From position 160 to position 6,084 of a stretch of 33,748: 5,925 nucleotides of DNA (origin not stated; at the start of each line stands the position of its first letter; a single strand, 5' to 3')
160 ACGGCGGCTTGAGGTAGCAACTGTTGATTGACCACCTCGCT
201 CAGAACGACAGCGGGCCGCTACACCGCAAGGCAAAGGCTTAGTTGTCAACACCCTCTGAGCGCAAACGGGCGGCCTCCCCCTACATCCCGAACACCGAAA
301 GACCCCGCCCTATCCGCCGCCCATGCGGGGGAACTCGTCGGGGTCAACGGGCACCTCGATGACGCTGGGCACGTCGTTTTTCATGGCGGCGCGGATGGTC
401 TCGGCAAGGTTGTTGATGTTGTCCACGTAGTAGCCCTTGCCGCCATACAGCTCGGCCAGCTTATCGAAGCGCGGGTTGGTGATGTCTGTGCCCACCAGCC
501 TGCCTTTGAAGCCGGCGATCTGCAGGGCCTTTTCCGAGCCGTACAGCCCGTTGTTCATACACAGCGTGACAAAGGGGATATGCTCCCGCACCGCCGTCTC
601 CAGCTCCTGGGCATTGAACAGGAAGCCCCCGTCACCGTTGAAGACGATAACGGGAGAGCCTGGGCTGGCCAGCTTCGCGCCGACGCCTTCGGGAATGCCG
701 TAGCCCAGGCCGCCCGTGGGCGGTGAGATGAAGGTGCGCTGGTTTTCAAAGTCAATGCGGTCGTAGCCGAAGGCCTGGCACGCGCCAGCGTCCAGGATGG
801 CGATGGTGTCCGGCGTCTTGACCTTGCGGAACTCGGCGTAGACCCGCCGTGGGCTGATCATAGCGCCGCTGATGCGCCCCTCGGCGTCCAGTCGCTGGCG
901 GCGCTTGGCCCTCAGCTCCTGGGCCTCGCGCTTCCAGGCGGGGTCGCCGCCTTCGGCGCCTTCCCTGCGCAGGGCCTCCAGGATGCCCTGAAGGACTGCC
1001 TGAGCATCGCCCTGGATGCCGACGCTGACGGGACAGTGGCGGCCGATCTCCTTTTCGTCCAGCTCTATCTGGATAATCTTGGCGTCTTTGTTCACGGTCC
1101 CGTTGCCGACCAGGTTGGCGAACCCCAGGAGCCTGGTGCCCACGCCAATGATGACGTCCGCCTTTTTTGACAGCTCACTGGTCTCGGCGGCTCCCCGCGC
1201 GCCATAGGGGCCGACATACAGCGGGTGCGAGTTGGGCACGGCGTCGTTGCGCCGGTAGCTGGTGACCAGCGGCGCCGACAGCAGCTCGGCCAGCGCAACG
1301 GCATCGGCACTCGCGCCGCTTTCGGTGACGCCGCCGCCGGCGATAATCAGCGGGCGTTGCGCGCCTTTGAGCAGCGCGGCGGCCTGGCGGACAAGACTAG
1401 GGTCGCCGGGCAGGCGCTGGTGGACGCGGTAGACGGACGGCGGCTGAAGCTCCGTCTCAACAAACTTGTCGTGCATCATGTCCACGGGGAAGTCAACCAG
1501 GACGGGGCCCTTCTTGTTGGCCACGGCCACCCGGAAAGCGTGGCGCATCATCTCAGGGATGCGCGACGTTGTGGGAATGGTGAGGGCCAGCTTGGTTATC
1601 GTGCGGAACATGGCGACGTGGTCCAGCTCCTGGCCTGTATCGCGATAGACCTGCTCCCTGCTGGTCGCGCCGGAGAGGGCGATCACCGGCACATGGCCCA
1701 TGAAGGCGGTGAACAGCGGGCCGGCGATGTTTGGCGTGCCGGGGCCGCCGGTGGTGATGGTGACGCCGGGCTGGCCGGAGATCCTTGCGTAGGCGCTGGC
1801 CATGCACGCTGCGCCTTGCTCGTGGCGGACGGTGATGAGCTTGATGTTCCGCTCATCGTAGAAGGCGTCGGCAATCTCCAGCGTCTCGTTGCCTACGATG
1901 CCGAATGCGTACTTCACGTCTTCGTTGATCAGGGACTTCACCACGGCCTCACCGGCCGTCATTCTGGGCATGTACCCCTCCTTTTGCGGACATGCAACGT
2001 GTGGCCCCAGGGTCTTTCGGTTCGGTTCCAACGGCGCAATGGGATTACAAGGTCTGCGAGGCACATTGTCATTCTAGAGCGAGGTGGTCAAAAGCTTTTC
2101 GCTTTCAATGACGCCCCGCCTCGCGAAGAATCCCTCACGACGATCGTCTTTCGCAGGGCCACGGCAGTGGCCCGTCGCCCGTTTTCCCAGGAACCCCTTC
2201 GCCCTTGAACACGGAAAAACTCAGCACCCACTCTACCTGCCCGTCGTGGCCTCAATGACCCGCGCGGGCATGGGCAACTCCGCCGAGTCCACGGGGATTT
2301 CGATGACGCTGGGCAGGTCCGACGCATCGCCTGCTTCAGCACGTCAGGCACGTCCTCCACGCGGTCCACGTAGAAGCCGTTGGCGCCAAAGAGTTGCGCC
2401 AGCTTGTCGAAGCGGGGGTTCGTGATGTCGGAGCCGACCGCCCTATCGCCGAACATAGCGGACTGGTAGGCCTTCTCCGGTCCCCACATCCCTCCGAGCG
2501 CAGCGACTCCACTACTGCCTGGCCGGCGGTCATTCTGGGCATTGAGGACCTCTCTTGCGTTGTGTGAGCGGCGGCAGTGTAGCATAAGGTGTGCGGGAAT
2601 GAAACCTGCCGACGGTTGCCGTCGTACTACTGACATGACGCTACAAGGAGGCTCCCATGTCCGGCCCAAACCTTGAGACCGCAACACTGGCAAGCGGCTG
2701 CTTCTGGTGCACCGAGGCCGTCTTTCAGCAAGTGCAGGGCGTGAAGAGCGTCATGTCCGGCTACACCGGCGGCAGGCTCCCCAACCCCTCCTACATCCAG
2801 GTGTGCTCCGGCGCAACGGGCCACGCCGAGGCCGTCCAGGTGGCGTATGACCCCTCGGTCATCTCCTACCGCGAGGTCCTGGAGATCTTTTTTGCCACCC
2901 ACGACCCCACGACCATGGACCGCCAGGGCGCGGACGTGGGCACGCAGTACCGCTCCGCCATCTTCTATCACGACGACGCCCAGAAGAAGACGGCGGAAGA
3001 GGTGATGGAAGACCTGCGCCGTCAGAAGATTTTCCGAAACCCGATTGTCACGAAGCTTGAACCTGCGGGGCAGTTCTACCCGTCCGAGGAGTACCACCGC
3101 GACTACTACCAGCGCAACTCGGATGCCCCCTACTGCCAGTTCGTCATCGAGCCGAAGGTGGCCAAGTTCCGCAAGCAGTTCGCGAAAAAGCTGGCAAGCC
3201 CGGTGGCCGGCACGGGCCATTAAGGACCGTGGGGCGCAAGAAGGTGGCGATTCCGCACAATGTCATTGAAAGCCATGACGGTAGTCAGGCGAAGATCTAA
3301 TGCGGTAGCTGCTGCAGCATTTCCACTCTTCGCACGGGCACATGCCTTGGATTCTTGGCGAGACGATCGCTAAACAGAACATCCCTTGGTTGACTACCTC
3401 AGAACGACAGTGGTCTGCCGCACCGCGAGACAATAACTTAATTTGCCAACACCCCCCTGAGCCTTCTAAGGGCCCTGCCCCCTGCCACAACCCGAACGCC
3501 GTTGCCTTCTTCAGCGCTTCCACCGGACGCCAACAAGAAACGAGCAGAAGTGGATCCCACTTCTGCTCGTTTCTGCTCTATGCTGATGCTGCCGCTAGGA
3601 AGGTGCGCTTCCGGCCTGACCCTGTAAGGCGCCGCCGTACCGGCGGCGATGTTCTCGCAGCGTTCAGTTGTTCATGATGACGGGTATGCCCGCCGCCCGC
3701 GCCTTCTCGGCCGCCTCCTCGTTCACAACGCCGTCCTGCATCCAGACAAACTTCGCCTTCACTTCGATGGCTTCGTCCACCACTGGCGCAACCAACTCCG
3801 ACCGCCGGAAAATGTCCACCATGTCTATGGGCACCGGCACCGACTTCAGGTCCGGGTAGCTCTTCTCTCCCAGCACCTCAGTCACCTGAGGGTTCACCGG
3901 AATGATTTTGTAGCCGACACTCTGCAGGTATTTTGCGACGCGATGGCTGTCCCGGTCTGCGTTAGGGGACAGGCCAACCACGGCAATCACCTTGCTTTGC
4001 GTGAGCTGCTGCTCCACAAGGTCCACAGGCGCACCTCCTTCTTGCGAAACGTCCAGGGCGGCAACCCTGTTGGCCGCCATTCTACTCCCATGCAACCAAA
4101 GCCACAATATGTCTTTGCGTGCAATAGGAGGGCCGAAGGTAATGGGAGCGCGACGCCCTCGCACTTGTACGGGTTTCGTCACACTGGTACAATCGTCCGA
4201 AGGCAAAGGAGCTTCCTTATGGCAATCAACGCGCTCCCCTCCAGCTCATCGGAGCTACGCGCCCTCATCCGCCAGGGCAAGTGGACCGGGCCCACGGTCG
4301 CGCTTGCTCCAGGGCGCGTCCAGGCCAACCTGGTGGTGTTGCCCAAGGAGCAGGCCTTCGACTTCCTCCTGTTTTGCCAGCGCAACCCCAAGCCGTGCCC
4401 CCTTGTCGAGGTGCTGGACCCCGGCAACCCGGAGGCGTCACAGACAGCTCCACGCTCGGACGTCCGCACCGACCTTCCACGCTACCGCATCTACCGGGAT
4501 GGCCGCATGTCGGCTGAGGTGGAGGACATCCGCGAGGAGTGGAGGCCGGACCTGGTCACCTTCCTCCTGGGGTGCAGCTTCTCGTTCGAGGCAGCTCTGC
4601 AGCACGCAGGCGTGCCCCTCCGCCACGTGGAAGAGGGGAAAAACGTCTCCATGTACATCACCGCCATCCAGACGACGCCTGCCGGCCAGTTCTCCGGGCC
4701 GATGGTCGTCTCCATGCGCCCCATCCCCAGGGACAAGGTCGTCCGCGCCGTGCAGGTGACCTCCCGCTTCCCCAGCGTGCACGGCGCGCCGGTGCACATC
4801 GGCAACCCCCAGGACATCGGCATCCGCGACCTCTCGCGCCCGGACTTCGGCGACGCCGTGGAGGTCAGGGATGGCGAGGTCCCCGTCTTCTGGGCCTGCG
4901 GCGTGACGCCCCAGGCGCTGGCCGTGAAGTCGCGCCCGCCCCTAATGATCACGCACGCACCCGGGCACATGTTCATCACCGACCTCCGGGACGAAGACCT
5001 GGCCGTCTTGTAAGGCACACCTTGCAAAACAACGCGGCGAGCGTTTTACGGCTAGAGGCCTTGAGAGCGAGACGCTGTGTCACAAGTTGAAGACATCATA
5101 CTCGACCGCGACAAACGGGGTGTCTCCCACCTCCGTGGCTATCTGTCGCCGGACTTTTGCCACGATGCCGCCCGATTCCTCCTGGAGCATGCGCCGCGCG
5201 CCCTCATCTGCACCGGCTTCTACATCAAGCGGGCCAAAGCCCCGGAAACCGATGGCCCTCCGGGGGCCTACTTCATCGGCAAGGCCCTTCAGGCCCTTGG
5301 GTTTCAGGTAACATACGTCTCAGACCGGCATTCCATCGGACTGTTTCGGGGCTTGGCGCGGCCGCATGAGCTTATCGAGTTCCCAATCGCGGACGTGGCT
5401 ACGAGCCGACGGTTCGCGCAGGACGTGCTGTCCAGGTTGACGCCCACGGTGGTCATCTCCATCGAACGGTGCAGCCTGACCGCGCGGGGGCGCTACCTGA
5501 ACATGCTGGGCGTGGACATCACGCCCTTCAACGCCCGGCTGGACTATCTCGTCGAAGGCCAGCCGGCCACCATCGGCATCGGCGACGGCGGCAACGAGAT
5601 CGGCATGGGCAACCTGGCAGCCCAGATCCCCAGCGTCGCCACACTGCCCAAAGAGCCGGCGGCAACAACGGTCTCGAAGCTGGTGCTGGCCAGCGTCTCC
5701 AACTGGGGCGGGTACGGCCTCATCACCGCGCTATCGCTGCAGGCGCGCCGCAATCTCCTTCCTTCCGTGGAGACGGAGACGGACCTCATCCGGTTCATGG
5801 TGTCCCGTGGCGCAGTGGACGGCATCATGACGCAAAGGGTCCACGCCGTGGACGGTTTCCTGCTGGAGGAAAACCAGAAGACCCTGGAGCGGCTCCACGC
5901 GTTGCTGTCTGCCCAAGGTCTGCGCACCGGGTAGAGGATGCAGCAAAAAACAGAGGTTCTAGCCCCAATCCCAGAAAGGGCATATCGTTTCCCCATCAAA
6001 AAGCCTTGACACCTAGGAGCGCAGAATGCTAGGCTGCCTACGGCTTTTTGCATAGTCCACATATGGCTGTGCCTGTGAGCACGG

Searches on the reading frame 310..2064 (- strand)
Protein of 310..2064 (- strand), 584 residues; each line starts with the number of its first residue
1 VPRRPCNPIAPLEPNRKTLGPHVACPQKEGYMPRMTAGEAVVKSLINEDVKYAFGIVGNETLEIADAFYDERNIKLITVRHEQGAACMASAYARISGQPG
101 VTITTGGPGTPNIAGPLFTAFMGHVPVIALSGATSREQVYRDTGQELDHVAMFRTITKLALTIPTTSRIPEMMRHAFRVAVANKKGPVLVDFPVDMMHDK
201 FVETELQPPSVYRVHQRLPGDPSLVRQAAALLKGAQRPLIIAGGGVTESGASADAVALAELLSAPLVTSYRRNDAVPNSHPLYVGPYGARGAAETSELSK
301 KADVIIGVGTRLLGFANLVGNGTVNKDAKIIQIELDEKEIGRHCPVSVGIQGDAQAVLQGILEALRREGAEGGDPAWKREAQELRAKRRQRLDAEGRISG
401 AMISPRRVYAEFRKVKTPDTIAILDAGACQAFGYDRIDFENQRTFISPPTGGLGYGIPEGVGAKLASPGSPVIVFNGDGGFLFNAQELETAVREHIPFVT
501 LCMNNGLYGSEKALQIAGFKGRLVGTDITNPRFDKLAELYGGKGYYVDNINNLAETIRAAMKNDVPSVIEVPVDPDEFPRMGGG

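Call 8: search_protein_families(library=pfam, proteins=[window:310-2064:-], max_evalue=0.001)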
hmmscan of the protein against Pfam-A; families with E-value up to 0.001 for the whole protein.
window:310-2064:- (584 aa): 3 families
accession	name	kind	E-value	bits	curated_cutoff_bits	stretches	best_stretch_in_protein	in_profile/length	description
PF00205.28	TPP_enzyme_M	-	4.5e-37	127.2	30.4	1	225-359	1-135/137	Thiamine pyrophosphate enzyme, central domain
PF02775.26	TPP_enzyme_C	-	1.6e-35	122.6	21.9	1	425-571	1-151/151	Thiamine pyrophosphate enzyme, C-terminal TPP binding domain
PF02776.23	TPP_enzyme_N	-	3.7e-34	117.5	26.8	1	35-152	1-119/119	Thiamine pyrophosphate enzyme, N-terminal TPP binding domain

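Call 22: find_related_loci(query=window:310-2064:-, collection=genome_contigs, flank=10000)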
Query window:310-2064:- (584 aa) in genome_contigs; peptide patterns used: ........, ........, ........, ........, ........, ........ (x = any residue, [..] = any of these).
68 stretches matched a pattern; 19 encode a relative of the query (tblastn E <= 1e-3); 19 distinct loci.
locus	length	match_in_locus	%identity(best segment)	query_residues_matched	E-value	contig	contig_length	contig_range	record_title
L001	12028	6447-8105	89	32-584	0e+0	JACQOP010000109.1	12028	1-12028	MAG: Chloroflexi bacterium isolate NC_groundwater_1284_Ag_S-0.2um_61_37 S_p2_S4_coassembly_k141_2682533, whole genome sh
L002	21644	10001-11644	70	32-579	0e+0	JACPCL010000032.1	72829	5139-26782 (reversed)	MAG: Chloroflexi bacterium isolate NC_groundwater_282_Ag_S-0.65um_62_13 S6_GD2017_2_S65_scaffold_90, whole genome shotgu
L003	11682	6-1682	40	35-583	2e-117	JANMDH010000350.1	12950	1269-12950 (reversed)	MAG: Gemmobacter sp. isolate OTE_75_metabat_192 OTE_75_k141_2738647, whole genome shotgun sequence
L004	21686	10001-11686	40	32-583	5e-117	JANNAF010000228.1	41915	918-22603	MAG: Rhodobacterales bacterium isolate OTE_78_metabat_510 OTE_78_k141_1484301, whole genome shotgun sequence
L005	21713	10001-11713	39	14-575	2e-115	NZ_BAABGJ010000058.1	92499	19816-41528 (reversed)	Variovorax defluvii strain JCM 17804 sequence58, whole genome shotgun sequence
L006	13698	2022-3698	38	34-583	4e-113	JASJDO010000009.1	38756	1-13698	MAG: Rhizobiaceae bacterium isolate MO_188.B5 MO_188.c_670, whole genome shotgun sequence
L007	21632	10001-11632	39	34-576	1e-112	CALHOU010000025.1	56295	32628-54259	MAG: uncultured Granulosicoccaceae bacterium isolate R3_Bin_Bin_131_1 genome assembly, contig: c_000000958680, whole gen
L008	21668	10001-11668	39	24-575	6e-112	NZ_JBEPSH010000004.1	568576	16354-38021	Ottowia thiooxydans strain 2709 Ga0501441_04, whole genome shotgun sequence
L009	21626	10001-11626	37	35-575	5e-105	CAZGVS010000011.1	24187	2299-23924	MAG TPA_asm: uncultured Candidatus Pelagibacter sp. isolate binchicken_co282_485 genome assembly, contig: NODE_2872_leng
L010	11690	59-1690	36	34-575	2e-103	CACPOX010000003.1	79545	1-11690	MAG: uncultured Pelagibacteraceae bacterium isolate AG-447-L10 genome assembly, contig: AG-447-L10_NODE_3, whole genome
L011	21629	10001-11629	36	35-575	3e-103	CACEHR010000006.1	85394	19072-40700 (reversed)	uncultured Pelagibacteraceae bacterium isolate AG-390-N22 genome assembly, contig: AG-390-N22_NODE_6, whole genome shotg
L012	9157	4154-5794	30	27-578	6e-76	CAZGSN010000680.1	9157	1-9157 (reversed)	MAG TPA_asm: uncultured Candidatus Binatia bacterium isolate binchicken_co200_33 genome assembly, contig: k141_1139700,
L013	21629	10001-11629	36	35-575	3e-102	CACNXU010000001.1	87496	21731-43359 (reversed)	MAG: uncultured Pelagibacteraceae bacterium isolate AH-287-G17 genome assembly, contig: AH-287-G17_NODE_1, whole genome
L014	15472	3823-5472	31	28-575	1e-68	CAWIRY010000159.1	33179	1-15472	MAG: uncultured delta proteobacterium isolate MFD03323.bin.1.124 genome assembly, contig: contig_48064, whole genome sho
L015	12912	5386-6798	29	35-509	1e-45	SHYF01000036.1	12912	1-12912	MAG: Dehalococcoidia bacterium isolate Baikal-deep-G112 BACOMB-C23424, whole genome shotgun sequence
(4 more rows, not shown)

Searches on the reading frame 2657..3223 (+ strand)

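Call 8: search_protein_families(library=pfam, proteins=[window:2657-3223:+], max_evalue=0.001)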
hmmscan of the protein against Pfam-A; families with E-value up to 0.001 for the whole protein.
window:2657-3223:+ (188 aa): 1 family
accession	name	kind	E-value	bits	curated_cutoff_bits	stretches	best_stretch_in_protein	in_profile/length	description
PF01625.27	PMSR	-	1.5e-67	227.1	23.7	1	8-161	1-153/153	Peptide methionine sulfoxide reductase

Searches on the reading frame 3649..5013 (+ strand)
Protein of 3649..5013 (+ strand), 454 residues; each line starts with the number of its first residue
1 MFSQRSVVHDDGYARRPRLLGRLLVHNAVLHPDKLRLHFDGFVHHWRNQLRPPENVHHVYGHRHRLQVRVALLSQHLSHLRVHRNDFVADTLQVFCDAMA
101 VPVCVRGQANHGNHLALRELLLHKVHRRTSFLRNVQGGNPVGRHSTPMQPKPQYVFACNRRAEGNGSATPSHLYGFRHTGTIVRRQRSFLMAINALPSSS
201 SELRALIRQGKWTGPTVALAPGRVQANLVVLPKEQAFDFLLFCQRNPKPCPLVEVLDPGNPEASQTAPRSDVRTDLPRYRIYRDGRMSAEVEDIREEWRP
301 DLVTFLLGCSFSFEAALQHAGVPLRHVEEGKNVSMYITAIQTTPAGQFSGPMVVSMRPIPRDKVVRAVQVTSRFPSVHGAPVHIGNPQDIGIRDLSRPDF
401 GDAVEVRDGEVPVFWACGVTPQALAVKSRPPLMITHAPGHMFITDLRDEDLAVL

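Call 8: search_protein_families(library=pfam, proteins=[window:3649-5013:+], max_evalue=0.001)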
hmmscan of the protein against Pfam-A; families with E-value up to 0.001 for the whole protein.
window:3649-5013:+ (454 aa): 1 family
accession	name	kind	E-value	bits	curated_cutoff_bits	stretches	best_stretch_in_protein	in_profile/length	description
PF07286.17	D-Glu_cyclase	-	5.9e-70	234.1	25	1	303-445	1-143/143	D-glutamate cyclase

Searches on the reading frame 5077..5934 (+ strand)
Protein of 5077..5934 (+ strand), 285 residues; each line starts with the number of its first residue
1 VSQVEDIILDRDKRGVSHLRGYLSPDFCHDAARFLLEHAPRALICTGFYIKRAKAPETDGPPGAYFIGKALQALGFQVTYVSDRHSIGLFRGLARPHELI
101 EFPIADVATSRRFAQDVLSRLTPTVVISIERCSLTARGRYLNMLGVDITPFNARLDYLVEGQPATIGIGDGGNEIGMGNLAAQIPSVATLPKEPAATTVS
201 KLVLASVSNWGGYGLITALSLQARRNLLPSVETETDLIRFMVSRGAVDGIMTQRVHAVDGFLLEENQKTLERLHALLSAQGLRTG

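Call 8: search_protein_families(library=pfam, proteins=[window:5077-5934:+], max_evalue=0.001)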
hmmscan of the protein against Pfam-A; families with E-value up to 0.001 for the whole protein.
window:5077-5934:+ (285 aa): 1 family
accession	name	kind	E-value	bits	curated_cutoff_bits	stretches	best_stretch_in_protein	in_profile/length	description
PF14336.11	GLUCM-like_C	-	2.2e-66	224.7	27.9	1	9-273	7-290/291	D-glutamate cyclase-like, C-terminal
